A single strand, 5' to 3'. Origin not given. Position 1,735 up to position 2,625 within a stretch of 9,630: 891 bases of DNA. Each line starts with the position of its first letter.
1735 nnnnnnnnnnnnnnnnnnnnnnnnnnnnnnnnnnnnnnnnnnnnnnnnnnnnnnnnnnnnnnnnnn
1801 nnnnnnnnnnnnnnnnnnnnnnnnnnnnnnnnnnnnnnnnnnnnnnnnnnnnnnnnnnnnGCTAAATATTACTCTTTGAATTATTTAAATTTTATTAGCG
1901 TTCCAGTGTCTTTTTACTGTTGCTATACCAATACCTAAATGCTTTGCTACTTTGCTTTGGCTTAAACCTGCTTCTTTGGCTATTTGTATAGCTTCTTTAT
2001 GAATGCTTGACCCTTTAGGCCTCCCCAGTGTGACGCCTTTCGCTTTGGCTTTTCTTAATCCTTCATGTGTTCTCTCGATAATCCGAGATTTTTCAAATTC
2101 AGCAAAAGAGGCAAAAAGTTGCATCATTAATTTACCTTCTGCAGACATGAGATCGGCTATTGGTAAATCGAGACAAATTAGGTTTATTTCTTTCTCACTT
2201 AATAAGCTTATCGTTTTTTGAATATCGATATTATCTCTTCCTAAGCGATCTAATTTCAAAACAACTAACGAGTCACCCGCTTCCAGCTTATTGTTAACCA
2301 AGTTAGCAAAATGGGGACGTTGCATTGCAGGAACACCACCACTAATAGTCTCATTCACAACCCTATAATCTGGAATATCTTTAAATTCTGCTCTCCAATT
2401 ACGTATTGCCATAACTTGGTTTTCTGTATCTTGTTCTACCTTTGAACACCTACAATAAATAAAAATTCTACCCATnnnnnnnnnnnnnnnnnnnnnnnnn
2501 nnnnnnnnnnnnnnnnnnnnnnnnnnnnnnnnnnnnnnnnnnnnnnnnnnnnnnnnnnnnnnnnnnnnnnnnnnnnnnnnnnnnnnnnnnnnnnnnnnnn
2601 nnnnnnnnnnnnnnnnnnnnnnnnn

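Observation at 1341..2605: Putative Hin-type invertible segment carrying its own invertase and a lipoprotein gene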

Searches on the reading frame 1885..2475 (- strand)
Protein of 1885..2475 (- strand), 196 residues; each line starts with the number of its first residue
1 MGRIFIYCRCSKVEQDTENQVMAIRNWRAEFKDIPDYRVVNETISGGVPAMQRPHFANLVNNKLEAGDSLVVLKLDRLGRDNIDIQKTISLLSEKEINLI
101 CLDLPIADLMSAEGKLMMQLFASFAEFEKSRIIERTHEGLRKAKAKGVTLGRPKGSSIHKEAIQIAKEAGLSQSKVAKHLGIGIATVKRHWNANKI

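Call 4: search_protein_families(library=pfam, proteins=[window:1885-2475:-], max_evalue=0.01)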
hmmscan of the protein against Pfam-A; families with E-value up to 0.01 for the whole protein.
window:1885-2475:- (196 aa): 4 families
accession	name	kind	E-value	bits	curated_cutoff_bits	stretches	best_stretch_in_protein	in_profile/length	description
PF00239.26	Resolvase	-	2.4e-32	112.5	23.3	1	4-148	1-144/145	Resolvase, N terminal domain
PF04218.19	CENP-B_N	-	0.0052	16.9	21.2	0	128-143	11-26/53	CENP-B N-terminal DNA-binding domain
PF13384.12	HTH_23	-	0.0084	16.3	24.6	0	162-189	10-36/50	Homeodomain-like domain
PF15978.11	TnsD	-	0.0097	15.4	32.4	0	155-194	184-223/355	Tn7-like transposition protein D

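Call 7: search_solved_structures(query=window:1885-2475:-, max_evalue=0.001, show_alignments=3)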
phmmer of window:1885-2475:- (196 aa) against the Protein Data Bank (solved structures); distinct sequences matched with E-value up to 0.001: 18.
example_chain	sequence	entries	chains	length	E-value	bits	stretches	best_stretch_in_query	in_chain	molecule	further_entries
1gdt_A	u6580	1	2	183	1.2e-18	70.8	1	3-190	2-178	PROTEIN (GAMMA DELTA RESOLVASE)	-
2gm4_A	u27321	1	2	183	1.2e-18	70.8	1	4-190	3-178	Transposon gamma-delta resolvase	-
1zr2_A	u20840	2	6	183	2.2e-17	66.7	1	4-190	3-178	Transposon gamma-delta resolvase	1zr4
5cy1_A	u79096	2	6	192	5.7e-16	62.1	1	3-188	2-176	Transposon Tn3 resolvase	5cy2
1gdr_A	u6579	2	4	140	4.4e-14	56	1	3-149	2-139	GAMMA DELTA-RESOLVASE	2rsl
4m6f_A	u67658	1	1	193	3.6e-12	49.7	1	53-188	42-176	DNA-invertase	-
3uj3_X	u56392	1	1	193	9.3e-12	48.4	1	53-187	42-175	DNA-invertase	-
2r0q_C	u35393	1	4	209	8.8e-11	45.2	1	5-189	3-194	Putative transposon Tn552 DNA-invertase bin3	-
2gm5_A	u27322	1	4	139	4.1e-10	43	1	4-143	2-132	Transposon gamma-delta resolvase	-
3guv_A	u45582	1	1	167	1.1e-08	38.4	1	3-145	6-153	Site-specific recombinase, resolvase family protein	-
5c32_B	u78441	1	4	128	1.5e-06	31.4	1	5-112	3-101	Putative transposon Tn552 DNA-invertase bin3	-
5c34_B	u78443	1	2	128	1.8e-06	31.1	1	5-111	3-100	Putative transposon Tn552 DNA-invertase bin3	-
3g13_A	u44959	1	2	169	2e-06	31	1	3-159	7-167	Putative conjugative transposon recombinase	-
5c31_A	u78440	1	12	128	2.3e-06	30.8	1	5-109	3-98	Sin, putative plasmid resolvase dimer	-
3pkz_A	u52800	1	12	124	2.7e-06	30.6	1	5-108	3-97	Recombinase Sin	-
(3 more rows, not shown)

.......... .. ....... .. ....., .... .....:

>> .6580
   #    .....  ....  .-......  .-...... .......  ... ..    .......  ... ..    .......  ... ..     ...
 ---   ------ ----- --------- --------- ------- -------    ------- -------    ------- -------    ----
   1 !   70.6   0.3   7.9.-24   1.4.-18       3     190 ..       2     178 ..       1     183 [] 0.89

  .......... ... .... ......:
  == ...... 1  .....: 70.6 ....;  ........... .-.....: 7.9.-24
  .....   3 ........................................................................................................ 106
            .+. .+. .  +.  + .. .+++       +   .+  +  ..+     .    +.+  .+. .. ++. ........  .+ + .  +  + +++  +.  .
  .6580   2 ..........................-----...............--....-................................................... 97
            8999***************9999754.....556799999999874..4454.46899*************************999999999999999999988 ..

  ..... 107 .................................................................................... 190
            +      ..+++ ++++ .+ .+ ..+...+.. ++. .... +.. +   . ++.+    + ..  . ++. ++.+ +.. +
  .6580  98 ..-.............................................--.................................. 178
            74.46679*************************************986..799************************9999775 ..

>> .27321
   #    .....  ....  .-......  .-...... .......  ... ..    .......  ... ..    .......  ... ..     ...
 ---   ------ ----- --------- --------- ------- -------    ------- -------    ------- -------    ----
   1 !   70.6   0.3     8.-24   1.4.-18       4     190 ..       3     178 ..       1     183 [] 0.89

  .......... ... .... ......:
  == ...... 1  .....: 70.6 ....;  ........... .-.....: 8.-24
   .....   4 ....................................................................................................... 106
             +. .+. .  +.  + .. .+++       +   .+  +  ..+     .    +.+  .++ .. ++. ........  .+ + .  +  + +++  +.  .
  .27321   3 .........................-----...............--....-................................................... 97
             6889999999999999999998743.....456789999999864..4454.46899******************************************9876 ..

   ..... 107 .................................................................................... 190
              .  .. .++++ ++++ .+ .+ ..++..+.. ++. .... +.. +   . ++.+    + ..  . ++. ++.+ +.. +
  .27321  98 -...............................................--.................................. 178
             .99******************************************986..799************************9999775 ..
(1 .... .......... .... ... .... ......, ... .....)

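Call 8: search_protein_families(library=ncbifam, proteins=[window:1885-2475:-], max_evalue=0.01)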
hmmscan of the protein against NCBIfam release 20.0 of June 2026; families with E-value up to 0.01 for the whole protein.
window:1885-2475:- (196 aa): 7 families
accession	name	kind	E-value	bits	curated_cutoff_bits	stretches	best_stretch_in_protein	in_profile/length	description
NF009949.0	PRK13413.1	equivalog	7.4e-20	71.5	272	1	4-193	2-195/203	master DNA invertase Mpi family serine-type recombinase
NF041201.1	recomb_XisF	equivalog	4.8e-16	58.7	375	1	52-147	45-140/465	fdxN element excision recombinase XisF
NF047343.1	SCCmet_CcrB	equivalog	3.4e-15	55.7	900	1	3-148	8-156/542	cassette chromosome recombinase CcrB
NF033518.0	transpos_IS607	equivalog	1.6e-05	24.5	110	1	3-99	55-151/187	IS607 family transposase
NF047344.1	SCCmet_CcrA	equivalog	2.7e-05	23.5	700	1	32-170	32-171/442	cassette chromosome recombinase CcrA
NF009180.0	PRK12528.1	subfamily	4.4e-05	23.6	184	1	158-192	121-155/165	RNA polymerase sigma factor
NF009172.0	PRK12519.1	subfamily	0.0083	15.7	222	0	159-189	146-176/194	RNA polymerase sigma factor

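Call 10: find_encoding_contigs(protein=window:1885-2475:-, flank=5000, max_places=10)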
Protein window:1885-2475:- (196 aa): 24 contigs read that carry it; 10 places shown.
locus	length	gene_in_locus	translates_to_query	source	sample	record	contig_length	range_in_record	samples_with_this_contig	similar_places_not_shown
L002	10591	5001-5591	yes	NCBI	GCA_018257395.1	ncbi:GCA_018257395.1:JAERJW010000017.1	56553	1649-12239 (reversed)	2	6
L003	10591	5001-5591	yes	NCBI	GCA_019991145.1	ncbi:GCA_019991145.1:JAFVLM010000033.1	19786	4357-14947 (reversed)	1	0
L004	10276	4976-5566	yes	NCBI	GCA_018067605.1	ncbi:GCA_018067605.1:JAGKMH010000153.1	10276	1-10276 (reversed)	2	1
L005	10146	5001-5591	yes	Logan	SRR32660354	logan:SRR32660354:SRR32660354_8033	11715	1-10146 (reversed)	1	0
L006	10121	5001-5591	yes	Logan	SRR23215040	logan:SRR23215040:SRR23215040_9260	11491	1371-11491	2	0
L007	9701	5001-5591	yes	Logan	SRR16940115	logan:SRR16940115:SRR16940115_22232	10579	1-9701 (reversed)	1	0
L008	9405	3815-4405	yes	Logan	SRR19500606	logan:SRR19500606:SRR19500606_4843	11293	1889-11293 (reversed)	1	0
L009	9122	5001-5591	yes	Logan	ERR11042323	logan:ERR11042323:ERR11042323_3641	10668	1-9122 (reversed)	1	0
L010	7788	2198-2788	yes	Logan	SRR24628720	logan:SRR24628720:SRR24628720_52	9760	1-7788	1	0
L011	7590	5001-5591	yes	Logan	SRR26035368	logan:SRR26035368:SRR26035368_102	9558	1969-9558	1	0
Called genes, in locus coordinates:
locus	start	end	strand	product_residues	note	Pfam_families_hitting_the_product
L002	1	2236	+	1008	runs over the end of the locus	PF13700:DUF4158, PF01526:DDE_Tnp_Tn3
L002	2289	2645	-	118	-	-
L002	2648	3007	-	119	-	PF21983:NikA-like (weak), PF05713:MobC (weak)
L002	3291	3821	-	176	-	-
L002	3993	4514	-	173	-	-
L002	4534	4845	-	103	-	-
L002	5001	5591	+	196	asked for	PF00239:Resolvase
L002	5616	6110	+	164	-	-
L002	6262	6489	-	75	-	-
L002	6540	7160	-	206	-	PF01656:CbiA (weak), PF13614:AAA_31 (faint)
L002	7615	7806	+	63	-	PF17375:DUF5397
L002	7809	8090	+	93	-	-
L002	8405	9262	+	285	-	PF03090:Replicase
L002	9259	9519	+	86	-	PF08281:Sigma70_r4_2 (faint)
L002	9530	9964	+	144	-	-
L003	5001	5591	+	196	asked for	PF00239:Resolvase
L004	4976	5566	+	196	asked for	PF00239:Resolvase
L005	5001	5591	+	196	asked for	PF00239:Resolvase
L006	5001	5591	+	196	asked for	PF00239:Resolvase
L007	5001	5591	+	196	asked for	PF00239:Resolvase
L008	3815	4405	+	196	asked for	PF00239:Resolvase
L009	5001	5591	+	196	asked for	PF00239:Resolvase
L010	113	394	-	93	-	-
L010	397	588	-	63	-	PF17375:DUF5397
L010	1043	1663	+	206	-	PF01656:CbiA (weak), PF13614:AAA_31 (faint)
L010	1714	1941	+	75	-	-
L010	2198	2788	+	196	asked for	PF00239:Resolvase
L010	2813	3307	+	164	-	-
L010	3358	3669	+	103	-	-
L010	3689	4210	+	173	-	-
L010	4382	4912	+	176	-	-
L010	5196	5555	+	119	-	PF21983:NikA-like (weak), PF05713:MobC (weak)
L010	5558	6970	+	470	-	-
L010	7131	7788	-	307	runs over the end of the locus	-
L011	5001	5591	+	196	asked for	PF00239:Resolvase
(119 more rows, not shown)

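Call 11: find_homologous_proteins(query=window:1885-2475:-, max_evalue=1e-10)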
Query window:1885-2475:- (196 aa): 1531 proteins with E <= 1e-10 among 1701 candidates; the best 120 are listed.
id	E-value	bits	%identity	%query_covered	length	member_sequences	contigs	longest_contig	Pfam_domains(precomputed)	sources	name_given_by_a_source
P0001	2.1e-119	414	96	100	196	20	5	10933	PF00239.27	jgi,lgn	-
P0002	2.7e-106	371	87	100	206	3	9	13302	PF00239.27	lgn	-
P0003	6.1e-97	341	79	99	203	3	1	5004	PF00239.27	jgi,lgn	-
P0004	3.2e-95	335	79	98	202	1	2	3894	PF00239.27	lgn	-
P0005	1.1e-94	333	79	98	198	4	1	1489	PF00239.27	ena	-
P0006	1.1e-94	333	77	99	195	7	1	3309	PF00239.27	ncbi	ncbi:recombinase family protein [Providencia rettgeri]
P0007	2.8e-94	332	79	97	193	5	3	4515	PF00239.27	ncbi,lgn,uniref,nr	ncbi:recombinase family protein [Proteus mirabilis]|uniref:recombinase family protein n=3 Tax=Proteu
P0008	4.3e-94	331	76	99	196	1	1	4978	PF00239.27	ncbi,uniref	ncbi:recombinase family protein [Enterobacter ludwigii]|uniref:recombinase family protein n=1 Tax=En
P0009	5.2e-94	331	79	97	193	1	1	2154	PF00239.27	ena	-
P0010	5.1e-93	328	78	98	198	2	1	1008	PF00239.27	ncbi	ncbi:recombinase family protein [Providencia rettgeri]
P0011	4.5e-79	282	68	96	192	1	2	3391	PF00239.27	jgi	-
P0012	4.3e-78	279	67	96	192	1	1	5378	PF00239.27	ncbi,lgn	ncbi:recombinase family protein [Providencia rettgeri]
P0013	9.6e-78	278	68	97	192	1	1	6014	PF00239.27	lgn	-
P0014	1.0e-77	278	67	96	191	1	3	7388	PF00239.27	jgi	-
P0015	1.0e-77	278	67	96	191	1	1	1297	PF00239.27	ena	-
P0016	1.3e-77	278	66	98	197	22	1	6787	PF00239.27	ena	-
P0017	1.4e-77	278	67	96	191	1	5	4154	PF00239.27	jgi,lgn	-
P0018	1.6e-77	277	68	97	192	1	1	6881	PF00239.27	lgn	-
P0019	1.6e-77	277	67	97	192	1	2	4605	PF00239.27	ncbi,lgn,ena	ncbi:recombinase family protein [Providencia rettgeri]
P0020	1.6e-77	277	67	97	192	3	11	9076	PF00239.27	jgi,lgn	-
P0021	1.6e-77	277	66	97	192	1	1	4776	PF00239.27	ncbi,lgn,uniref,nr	ncbi:recombinase family protein [Providencia sp. PROV247]|uniref:recombinase family protein n=1 Tax=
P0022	2.6e-77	277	67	96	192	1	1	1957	PF00239.27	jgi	-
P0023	3.0e-77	277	67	96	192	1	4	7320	PF00239.27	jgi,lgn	-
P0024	3.1e-77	276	67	96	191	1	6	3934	PF00239.27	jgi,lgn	-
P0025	4.1e-77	276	67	96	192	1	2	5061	PF00239.27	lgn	-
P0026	4.9e-77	276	66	97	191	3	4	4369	PF00239.27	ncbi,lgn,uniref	ncbi:recombinase family protein [Providencia stuartii]|uniref:recombinase family protein n=1 Tax=Pro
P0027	5.8e-77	276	67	96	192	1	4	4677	PF00239.27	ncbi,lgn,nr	ncbi:recombinase family protein [Providencia rettgeri]|nr:recombinase family protein [Providencia re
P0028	7.0e-77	275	67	96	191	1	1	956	PF00239.27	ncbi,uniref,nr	ncbi:recombinase family protein [Escherichia coli]|uniref:recombinase family protein n=1 Tax=Escheri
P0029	7.2e-77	275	67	96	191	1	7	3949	PF00239.27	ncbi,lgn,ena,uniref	ncbi:recombinase family protein [Providencia sp. 1701011]|uniref:recombinase family protein n=1 Tax=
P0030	1.1e-76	275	65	97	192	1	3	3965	PF00239.27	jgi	-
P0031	1.1e-76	275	65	97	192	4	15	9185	PF00239.27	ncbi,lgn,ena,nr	ncbi:recombinase family protein [Providencia sp. PROV273]|nr:recombinase family protein [Providencia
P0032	5.7e-76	272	65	97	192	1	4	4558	PF00239.27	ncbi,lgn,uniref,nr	ncbi:recombinase family protein [Providencia sp. PROV214]|uniref:recombinase family protein n=1 Tax=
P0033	7.4e-76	272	65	97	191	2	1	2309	PF00239.27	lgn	-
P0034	9.2e-76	272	66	98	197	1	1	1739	PF00239.27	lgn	-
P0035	3.0e-75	270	66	97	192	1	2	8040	PF00239.27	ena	-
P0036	3.5e-75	270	66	96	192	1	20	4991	PF00239.27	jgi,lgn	-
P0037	4.6e-75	269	66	96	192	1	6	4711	PF00239.27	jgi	-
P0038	1.0e-74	268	66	96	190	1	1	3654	PF00239.27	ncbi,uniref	ncbi:recombinase family protein [Providencia manganoxydans]|uniref:recombinase family protein n=1 Ta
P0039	1.9e-74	267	66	96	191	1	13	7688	PF00239.27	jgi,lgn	-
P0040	5.2e-74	266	68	97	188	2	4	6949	PF00239.27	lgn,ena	-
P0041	7.4e-74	265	78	80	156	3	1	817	PF00239.27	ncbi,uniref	ncbi:recombinase family protein, partial [Escherichia coli]|uniref:recombinase family protein n=1 Ta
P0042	3.2e-73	263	64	97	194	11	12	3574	PF00239.27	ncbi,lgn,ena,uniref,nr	ncbi:recombinase family protein [Providencia stuartii]|uniref:Recombinase family protein n=2 Tax=Pro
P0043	1.0e-72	262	67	97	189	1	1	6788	PF00239.27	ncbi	ncbi:recombinase family protein [Klebsiella pneumoniae]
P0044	1.4e-72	261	65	97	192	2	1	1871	PF00239.27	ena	-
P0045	2.5e-71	257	66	98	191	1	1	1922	PF00239.27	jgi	jgi:DNA invertase Pin-like site-specific DNA recombinase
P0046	3.0e-71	257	64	98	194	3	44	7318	PF00239.27,PF02796.22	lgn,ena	-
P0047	5.9e-70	253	66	97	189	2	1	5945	PF00239.27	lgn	-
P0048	6.4e-70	253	67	98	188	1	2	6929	PF00239.27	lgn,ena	-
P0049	3.3e-69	250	61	98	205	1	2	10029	PF00239.27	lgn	-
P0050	4.1e-69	250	64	98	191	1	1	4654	PF00239.27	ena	-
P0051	4.7e-69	250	64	98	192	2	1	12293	PF00239.27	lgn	-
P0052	5.7e-69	250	65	98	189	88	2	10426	PF00239.27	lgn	-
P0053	1.2e-68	249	61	98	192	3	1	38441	PF00239.27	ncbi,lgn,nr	ncbi:TPA: recombinase family protein [Vibrio vulnificus]|nr:recombinase family protein [Vibrio vulni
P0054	1.7e-68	248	61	100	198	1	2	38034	PF00239.27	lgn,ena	-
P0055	2.9e-68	247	65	98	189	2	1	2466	PF00239.27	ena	-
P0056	3.4e-68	247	63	97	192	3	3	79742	PF00239.27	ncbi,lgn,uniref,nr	ncbi:recombinase family protein [Vibrio owensii]|uniref:Resolvase n=1 Tax=Vibrio owensii CAIM 1854 =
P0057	6.9e-68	246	61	97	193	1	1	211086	PF00239.27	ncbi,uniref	ncbi:recombinase family protein [Vibrio atlanticus]|uniref:recombinase family protein n=1 Tax=Vibrio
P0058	7.8e-68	246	61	98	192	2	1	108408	PF00239.27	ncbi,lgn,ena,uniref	ncbi:recombinase family protein [Vibrio kanaloae]|uniref:recombinase family protein n=1 Tax=Vibrio k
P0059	1.1e-67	245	63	98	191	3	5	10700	PF00239.27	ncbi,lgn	-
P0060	1.2e-67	245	60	98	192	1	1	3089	PF00239.27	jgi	jgi:DNA invertase Pin-like site-specific DNA recombinase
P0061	1.3e-67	245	65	98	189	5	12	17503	PF00239.27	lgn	-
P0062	1.3e-67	245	60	98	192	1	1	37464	PF00239.27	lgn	-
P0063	1.5e-67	245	59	98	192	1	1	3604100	PF00239.27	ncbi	ncbi:recombinase family protein [Vibrio mediterranei]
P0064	2.2e-67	244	62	97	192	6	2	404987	PF00239.27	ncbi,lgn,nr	ncbi:TPA: recombinase family protein [Vibrio vulnificus]|nr:recombinase family protein [Vibrio vulni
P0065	2.3e-67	244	60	98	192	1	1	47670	PF00239.27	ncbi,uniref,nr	ncbi:recombinase family protein [Vibrio barjaei]|uniref:recombinase family protein n=1 Tax=Vibrio ba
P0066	2.4e-67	244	62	97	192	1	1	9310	PF00239.27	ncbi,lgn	-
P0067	4.4e-67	243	60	97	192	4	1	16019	PF00239.27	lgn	-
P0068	6.6e-67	243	63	97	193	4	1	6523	PF00239.27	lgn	-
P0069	6.7e-67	243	63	97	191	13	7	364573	PF00239.27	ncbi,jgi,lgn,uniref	ncbi:recombinase family protein [Pantoea agglomerans]|jgi:DNA invertase Pin-like site-specific DNA r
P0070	6.7e-67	243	63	97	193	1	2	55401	PF00239.27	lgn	-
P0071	6.9e-67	243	62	98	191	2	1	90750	PF00239.27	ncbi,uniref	ncbi:recombinase family protein [Photobacterium profundum]|uniref:recombinase family protein n=1 Tax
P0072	7.2e-67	243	62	99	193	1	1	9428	PF00239.27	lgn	-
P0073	8.3e-67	243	59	98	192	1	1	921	PF00239.27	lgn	-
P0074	8.5e-67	242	64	98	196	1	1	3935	PF00239.27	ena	-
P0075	9.1e-67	242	63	97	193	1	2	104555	PF00239.27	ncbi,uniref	ncbi:recombinase family protein [Vibrio parahaemolyticus]|uniref:recombinase family protein n=1 Tax=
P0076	9.3e-67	242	62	98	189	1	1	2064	PF00239.27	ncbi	-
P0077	9.7e-67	242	62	100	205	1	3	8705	PF00239.27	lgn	-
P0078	1.0e-66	242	62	100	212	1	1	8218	PF00239.27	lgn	-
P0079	1.1e-66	242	62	97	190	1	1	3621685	PF00239.27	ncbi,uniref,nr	ncbi:recombinase family protein [Thaumasiovibrio subtropicus]|uniref:recombinase family protein n=1 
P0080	1.3e-66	242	61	97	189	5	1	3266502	PF00239.27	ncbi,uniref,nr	ncbi:recombinase family protein [Vibrio alginolyticus]|uniref:recombinase family protein n=1 Tax=Vib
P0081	1.4e-66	242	62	97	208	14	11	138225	PF00239.27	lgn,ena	-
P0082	1.4e-66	242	64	98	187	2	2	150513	PF00239.27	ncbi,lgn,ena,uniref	ncbi:recombinase family protein [Kluyvera genomosp. 2]|uniref:recombinase family protein n=1 Tax=Klu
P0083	1.5e-66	242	64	98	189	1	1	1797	PF00239.27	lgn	-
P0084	1.6e-66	242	63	97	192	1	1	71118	PF00239.27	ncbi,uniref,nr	ncbi:recombinase family protein [Vibrio vulnificus]|uniref:recombinase family protein n=1 Tax=Vibrio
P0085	1.6e-66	242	62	97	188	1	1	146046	PF00239.27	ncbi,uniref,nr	ncbi:resolvase [Vibrio sp. qd031]|uniref:recombinase family protein n=1 Tax=Vibrio sp. qd031 TaxID=1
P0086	1.6e-66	242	60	97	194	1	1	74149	PF00239.27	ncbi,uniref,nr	ncbi:resolvase [Veronia nyctiphanis]|uniref:Resolvase n=1 Tax=Veronia nyctiphanis TaxID=1278244 RepI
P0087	1.7e-66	242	62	97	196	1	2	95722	PF00239.27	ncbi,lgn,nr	ncbi:TPA: recombinase family protein [Vibrio parahaemolyticus]|nr:recombinase family protein [Vibrio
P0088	1.8e-66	241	61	98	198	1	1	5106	PF00239.27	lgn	-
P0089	1.8e-66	241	62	99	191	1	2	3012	PF00239.27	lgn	-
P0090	1.8e-66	241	62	97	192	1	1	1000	PF00239.27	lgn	-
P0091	2.0e-66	241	61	97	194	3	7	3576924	PF00239.27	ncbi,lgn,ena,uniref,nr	ncbi:recombinase family protein [Vibrio alginolyticus]|uniref:recombinase family protein n=1 Tax=Vib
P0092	2.2e-66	241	64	98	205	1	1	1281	PF00239.27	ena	-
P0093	2.2e-66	241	64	97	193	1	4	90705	PF00239.27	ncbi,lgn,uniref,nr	ncbi:recombinase family protein [Vibrio vulnificus]|uniref:recombinase family protein n=1 Tax=Vibrio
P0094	2.2e-66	241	63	97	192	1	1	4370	PF00239.27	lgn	-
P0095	2.2e-66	241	60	98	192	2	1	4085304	PF00239.27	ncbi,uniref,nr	ncbi:recombinase family protein [Photobacterium profundum]|uniref:Hypothetical resolvase n=1 Tax=Pho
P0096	2.3e-66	241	63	97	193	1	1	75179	PF00239.27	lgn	-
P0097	2.4e-66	241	61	98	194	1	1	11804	PF00239.27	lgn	-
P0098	2.6e-66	241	63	98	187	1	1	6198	PF00239.27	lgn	-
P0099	3.2e-66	241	62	97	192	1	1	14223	PF00239.27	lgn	-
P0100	3.4e-66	241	63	98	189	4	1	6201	PF00239.27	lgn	-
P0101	3.5e-66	241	62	97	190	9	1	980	PF00239.27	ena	-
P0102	3.5e-66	240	61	99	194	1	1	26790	PF00239.27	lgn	-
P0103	3.6e-66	240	63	98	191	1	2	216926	PF00239.27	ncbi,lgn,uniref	ncbi:recombinase family protein [Kluyvera sp. 142486]|uniref:recombinase family protein n=1 Tax=Kluy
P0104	3.6e-66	240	63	98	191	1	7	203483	PF00239.27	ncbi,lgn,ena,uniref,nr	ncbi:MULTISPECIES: recombinase family protein [Enterobacteriaceae]|uniref:DNA-invertase from lambdoi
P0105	3.6e-66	240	63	98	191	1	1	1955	PF00239.27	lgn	-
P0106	3.9e-66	240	60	97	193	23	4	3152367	PF00239.27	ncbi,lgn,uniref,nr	ncbi:recombinase family protein [Vibrio aestuarianus]|uniref:Resolvase n=1 Tax=Vibrio aestuarianus T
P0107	4.1e-66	240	64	98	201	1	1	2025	PF00239.27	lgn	-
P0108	4.2e-66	240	60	97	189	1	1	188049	PF00239.27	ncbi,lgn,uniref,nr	ncbi:recombinase family protein [Photobacterium phosphoreum]|uniref:recombinase family protein n=1 T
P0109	4.2e-66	240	62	97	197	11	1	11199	PF00239.27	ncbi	-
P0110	4.4e-66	240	63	97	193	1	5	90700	PF00239.27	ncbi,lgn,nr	ncbi:TPA: recombinase family protein [Vibrio vulnificus]|nr:recombinase family protein [Vibrio vulni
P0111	4.4e-66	240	63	97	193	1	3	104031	PF00239.27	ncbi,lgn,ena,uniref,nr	ncbi:resolvase [Vibrio parahaemolyticus]|uniref:recombinase family protein n=1 Tax=Vibrio parahaemol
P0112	4.7e-66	240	63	98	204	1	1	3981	PF00239.27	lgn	-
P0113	4.8e-66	240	63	98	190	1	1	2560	PF00239.27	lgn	-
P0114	4.9e-66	240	62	97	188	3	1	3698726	PF00239.27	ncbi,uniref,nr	ncbi:recombinase family protein [Vibrio mediterranei]|uniref:Recombinase family protein n=1 Tax=Vibr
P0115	5.6e-66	240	63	98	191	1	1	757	PF00239.27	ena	-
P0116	5.8e-66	240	61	98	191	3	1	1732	PF00239.27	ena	-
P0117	6.0e-66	240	61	97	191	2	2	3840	PF00239.27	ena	-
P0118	6.1e-66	240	62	97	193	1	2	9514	PF00239.27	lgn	-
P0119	6.3e-66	240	62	98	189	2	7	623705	PF00239.27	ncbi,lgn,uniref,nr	ncbi:recombinase family protein [Pectobacterium versatile]|uniref:recombinase family protein n=1 Tax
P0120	6.7e-66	240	62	100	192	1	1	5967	PF00239.27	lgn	-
